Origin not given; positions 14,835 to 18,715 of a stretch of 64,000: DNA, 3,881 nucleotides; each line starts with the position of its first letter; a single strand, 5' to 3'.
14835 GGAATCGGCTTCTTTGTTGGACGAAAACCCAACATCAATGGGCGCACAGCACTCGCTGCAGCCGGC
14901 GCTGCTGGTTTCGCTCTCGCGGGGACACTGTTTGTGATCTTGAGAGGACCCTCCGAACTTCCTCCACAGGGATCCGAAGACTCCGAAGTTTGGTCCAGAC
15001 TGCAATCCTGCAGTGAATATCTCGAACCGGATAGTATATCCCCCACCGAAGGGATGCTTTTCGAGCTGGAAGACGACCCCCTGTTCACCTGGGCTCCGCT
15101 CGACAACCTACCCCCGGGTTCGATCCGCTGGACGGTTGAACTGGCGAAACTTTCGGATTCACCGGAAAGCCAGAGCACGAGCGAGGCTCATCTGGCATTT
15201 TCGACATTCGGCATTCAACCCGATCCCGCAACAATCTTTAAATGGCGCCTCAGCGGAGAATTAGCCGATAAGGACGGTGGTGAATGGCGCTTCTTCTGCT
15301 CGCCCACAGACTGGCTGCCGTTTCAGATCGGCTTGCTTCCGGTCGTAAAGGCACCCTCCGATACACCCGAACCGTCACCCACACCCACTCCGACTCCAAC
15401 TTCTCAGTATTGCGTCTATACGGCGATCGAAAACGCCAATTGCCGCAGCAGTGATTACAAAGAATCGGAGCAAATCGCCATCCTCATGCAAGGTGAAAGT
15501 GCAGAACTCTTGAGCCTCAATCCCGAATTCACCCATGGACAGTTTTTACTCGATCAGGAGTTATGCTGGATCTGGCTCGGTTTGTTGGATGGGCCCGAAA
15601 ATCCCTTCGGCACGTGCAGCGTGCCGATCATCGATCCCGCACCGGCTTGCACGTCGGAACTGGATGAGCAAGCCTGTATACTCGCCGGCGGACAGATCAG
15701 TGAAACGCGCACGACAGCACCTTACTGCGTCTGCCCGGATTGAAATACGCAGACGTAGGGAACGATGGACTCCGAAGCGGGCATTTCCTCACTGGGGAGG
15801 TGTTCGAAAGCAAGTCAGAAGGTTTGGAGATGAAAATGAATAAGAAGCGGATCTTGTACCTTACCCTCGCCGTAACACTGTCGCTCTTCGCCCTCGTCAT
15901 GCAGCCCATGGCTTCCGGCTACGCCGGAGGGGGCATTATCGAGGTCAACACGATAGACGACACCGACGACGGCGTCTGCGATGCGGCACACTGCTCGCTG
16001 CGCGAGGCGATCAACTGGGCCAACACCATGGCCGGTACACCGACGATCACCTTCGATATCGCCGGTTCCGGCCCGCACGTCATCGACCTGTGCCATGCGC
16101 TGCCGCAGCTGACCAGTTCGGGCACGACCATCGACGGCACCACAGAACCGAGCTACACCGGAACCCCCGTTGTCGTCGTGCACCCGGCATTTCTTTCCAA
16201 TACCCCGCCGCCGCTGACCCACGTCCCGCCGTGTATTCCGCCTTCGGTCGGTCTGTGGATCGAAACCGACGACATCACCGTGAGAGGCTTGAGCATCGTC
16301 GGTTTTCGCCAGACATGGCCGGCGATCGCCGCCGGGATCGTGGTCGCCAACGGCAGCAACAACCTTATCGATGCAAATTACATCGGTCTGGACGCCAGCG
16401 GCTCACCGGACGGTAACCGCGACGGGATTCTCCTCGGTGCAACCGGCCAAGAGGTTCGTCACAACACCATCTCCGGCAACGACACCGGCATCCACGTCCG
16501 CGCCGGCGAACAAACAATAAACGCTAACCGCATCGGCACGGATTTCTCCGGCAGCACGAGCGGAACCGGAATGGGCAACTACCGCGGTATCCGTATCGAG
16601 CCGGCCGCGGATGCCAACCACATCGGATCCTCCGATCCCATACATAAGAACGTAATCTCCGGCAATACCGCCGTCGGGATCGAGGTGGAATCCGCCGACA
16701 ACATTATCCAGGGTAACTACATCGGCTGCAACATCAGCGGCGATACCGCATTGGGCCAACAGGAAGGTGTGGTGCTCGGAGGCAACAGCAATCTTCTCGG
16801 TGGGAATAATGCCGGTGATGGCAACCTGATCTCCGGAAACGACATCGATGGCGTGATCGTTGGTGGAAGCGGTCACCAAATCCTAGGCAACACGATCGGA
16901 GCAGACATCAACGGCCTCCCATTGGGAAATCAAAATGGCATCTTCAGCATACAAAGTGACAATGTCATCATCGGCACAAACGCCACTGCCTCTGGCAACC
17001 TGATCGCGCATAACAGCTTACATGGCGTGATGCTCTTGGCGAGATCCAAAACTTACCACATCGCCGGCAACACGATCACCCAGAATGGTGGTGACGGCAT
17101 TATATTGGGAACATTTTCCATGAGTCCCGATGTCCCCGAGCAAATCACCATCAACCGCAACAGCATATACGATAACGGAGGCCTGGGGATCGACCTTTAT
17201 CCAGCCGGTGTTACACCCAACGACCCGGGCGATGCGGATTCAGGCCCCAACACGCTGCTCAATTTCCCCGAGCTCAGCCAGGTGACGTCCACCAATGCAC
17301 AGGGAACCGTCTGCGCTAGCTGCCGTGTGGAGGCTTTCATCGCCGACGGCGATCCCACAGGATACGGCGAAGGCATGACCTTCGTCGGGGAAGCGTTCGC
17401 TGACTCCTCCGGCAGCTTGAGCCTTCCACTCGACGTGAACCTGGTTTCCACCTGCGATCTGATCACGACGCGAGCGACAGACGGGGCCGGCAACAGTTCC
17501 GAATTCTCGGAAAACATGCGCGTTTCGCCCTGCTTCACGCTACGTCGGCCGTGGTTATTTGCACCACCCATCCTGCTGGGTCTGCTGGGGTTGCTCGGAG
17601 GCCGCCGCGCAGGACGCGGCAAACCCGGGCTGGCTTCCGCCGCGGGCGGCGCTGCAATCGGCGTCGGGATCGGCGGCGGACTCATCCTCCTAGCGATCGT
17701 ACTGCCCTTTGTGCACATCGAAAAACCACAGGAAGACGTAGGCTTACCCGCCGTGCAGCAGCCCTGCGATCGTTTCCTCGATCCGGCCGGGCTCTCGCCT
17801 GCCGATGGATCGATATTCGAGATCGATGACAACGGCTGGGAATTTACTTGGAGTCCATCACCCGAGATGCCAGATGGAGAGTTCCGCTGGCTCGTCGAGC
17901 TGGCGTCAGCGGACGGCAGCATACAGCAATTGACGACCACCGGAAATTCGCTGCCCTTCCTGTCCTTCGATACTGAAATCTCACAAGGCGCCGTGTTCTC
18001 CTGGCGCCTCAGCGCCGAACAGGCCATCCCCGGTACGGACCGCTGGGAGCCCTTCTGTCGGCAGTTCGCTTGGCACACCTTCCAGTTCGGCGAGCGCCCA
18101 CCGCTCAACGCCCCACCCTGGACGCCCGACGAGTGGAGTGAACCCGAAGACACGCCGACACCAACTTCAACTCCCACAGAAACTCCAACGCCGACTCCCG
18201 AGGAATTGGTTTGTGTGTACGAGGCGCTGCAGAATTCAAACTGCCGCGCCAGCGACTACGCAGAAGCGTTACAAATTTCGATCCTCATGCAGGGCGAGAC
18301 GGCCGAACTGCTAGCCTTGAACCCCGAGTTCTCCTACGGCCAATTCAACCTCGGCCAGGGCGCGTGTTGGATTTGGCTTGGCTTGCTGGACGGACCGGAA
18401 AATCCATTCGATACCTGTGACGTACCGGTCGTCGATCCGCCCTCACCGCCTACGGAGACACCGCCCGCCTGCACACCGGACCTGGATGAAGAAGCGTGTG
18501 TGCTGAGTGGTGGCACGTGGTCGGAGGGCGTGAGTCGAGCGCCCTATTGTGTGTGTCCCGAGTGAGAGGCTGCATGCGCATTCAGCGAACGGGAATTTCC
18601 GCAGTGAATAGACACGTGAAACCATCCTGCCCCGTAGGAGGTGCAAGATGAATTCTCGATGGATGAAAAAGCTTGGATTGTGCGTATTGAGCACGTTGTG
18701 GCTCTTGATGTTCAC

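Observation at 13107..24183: Tandem array of four paralogous giant surface proteins with two ectodomains either side of a membrane hairpin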

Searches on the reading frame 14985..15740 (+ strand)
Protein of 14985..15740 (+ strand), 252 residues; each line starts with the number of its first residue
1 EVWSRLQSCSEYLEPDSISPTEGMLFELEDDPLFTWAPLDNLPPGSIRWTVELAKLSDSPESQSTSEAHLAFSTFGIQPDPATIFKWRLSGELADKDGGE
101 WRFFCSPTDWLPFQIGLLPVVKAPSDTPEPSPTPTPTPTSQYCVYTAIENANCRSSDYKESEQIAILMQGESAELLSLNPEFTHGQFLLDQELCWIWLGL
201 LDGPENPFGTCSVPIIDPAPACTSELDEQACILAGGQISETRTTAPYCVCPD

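Call 35: search_solved_structures(query=A4, max_evalue=10)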
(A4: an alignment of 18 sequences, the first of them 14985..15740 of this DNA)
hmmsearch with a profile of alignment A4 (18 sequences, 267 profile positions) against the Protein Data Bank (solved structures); distinct sequences matched with E-value up to 10: 0.
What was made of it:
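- Tried and rejected: A profile of the post-hairpin part against all PDB sequences gave no match at E up to 10 (call 35).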

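Call 38: predict_structure(alignment_id=A4)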
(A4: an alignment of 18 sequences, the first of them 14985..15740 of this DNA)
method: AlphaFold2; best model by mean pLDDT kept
length: 252 residues; sequences in the alignment: 18
mean_pLDDT: 71.7   pTM: 0.50
mean pLDDT of the five models: 71.7, 66.7, 65.4, 65.0, 63.9
residues with pLDDT >= 90: 67; 70-90: 74; 50-70: 64; < 50: 47
segments of 3 or more residues with pLDDT < 50: 118-140, 152-164, 200-206
pLDDT, mean of each block of 10 residues (from residue 1): 80 91 80 95 92 88 97 91 88 86 92 67 32 36 56 45 48 65 64 59 48 58 80 79 76 68
secondary structure, 60 per line:
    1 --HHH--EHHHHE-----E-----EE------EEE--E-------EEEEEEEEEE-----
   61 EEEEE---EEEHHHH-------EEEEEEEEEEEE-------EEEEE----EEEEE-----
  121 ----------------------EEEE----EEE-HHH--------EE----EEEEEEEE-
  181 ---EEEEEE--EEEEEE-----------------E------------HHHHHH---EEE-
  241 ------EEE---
elements in order: H9-12 E33-35 E46-55 E61-65 E69-71 H72-75 E83-94 E102-106 E111-115 E143-146 E151-153 E172-179 E184-189 E192-197 H228-233 E237-239 E247-249
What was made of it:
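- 14985..15332 (+): W1 FN3-like 2-Cys module ('M'). AF2 pLDDT of 80-97 over residues 1-110 of the model (call 38).
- On Fibronectin type III fold: AF2 pLDDT 80-97 (call 38).
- Tried and rejected: The first AF2 run, with 18 sequences, modelled the FN3-like module well but the head poorly (pLDDT 45-65; call 38).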

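Call 41: fold_search(model_id=the predicted structure, library=pdb)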
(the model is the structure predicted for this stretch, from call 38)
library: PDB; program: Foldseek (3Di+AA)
matches with E <= 10: 1798; with E <= 0.001: 7
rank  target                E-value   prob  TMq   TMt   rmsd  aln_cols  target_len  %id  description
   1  5e53_D                1.3e-04  1.00  0.28  0.24  16.2       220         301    8  Crystal structure of chicken CNTN1 FN1-FN3 domains (released 2016-08-31)
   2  6nmy_A                1.4e-04  1.00  0.29  0.34  11.6       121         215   14  A Cytokine-receptor complex (released 2020-01-22)
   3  7mrq                  1.7e-04  1.00  0.26  0.23  17.4       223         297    9  Chicken CNTN4 FN1-FN3 domains with T751A, V752A, Y781A, E786A mutations (released 2022-01-05)
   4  5e4q                  2.5e-04  1.00  0.28  0.26  17.2       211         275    8  Crystal structure of mouse CNTN3 FN1-FN3 domains (released 2016-08-31)
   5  7mrn_B                3.1e-04  1.00  0.25  0.24  16.3       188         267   10  Mouse CNTN5 APP complex (released 2022-01-05)
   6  2gys_A                7.1e-04  0.98  0.24  0.16  16.4       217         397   14  2.7 A structure of the extracellular domains of the human beta common receptor involved in IL-3, IL-5, and GM-CSF sign (released 2006-06-20)
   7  4qqv_C                9.9e-04  1.00  0.25  0.16  14.2       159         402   13  Extracellular domains of mouse IL-3 beta receptor (released 2014-09-03)
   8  5e55_A                1.0e-03  0.98  0.24  0.21  16.2       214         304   10  Crystal structure of mouse CNTN6 FN1-FN3 domains (released 2016-08-31)
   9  5e4s                  1.1e-03  0.99  0.25  0.21  16.0       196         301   10  Crystal structure of mouse CNTN4 FN1-FN3 domains (released 2016-08-31)
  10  1ern_B                1.2e-03  1.00  0.27  0.32   5.1       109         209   14  NATIVE STRUCTURE OF THE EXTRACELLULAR DOMAIN OF ERYTHROPOIETIN (EPO) RECEPTOR [EBP] (released 2000-01-07)
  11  3f7q_A                1.2e-03  0.93  0.24  0.27  19.3       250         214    8  First pair of Fibronectin type III domains and part of the connecting segment of the integrin beta4 (released 2009-03-10)
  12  4y5v_C                1.4e-03  1.00  0.28  0.34   9.6       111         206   15  Diabody 305 complex with EpoR (released 2015-04-29)
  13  8avb_B                1.4e-03  0.99  0.28  0.13  15.3       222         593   10  Cryo-EM structure for mouse leptin in complex with the mouse LEP-R ectodomain (1:2 mLEP:mLEPR model). (released 2023-04-05)
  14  4urt_B                1.5e-03  0.98  0.26  0.31  18.0       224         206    9  The crystal structure of a fragment of netrin-1 in complex with FN5- FN6 of DCC (released 2014-09-10)
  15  2ha1_MODEL_1_A        1.5e-03  0.97  0.26  0.30  15.4       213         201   10  Complex of the first and second type III domains of human Fibronectin in solution (released 2007-04-10)
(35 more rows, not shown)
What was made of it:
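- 14985..15332 (+): Foldseek matches to FN3 domains and cytokine-receptor D2 domains at E of 1e-4 to 1e-3 (call 41).
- On Fibronectin type III fold: Foldseek E 1.3e-4 to 5e-3 with probability 1.0 to contactin FN3, EpoR and IL-3R-beta domains, at rmsd 3.0-3.8 A over 88-113 columns (call 41).
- Closest known: Fibronectin type III-like stalk domains of surface proteins. Same: Foldseek probability is 1.0 to FN3 and cytokine-receptor domains (call 41).
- FN3-like: AF2 pLDDT 80-97 and Foldseek E about 1e-4 (calls 38, 41).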

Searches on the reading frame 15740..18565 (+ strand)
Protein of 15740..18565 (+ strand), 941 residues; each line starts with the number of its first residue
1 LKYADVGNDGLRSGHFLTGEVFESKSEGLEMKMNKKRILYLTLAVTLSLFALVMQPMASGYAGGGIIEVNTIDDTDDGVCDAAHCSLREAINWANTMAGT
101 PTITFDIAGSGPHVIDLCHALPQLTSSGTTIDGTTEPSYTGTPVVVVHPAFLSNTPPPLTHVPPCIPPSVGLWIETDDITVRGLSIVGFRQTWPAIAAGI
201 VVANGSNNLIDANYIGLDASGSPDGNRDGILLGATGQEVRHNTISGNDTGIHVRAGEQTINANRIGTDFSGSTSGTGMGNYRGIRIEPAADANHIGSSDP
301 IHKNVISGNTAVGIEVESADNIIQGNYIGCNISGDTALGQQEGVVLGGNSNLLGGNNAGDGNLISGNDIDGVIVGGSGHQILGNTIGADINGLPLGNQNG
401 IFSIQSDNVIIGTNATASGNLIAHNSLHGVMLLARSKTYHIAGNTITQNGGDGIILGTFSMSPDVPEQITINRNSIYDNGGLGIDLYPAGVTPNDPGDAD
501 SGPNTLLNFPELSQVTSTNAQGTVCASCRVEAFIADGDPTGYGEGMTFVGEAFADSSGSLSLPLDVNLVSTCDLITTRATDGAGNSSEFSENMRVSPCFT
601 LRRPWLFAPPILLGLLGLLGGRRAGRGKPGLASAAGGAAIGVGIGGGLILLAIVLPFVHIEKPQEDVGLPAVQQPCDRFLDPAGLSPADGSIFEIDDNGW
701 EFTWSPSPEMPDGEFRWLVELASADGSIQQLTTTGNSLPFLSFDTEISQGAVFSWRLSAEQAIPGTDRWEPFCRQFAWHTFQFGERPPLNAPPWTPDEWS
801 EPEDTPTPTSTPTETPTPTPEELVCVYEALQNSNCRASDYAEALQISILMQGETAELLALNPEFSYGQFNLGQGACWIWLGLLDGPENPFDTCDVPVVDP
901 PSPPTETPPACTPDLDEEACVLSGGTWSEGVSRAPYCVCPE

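Call 3: search_protein_families(library=pfam, proteins=[window:15740-18565:+], max_evalue=0.1)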
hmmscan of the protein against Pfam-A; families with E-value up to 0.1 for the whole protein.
window:15740-18565:+ (941 aa): 2 families
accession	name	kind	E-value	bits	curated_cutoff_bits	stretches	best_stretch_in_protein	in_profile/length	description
PF13229.12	Beta_helix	-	1.7e-11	44.5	25.9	3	360-490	14-124/158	Right handed beta helix region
PF07602.17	DUF1565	-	0.0055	16.5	20.3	1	198-316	110-204/257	Protein of unknown function (DUF1565)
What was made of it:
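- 15833..17533 (+): W2 N-terminal arm (same plan as W1). Beta_helix at 44.5 bits (call 3).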

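Call 4: search_protein_families(library=ncbifam, proteins=[window:15740-18565:+], max_evalue=0.1)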
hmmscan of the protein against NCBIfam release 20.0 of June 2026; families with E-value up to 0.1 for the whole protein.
window:15740-18565:+ (941 aa): 2 families
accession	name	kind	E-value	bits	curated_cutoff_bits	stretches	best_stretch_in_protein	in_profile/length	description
TIGR04214.1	CSLREA_Nterm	domain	2.6e-10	40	25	1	69-95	3-27/27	CSLREA domain-containing protein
TIGR03804.1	para_beta_helix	repeat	0.00087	18.9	19.45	1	296-328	6-39/44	parallel beta-helix repeat protein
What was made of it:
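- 15833..17533 (+): TIGR04214 at 40 bits (call 4).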
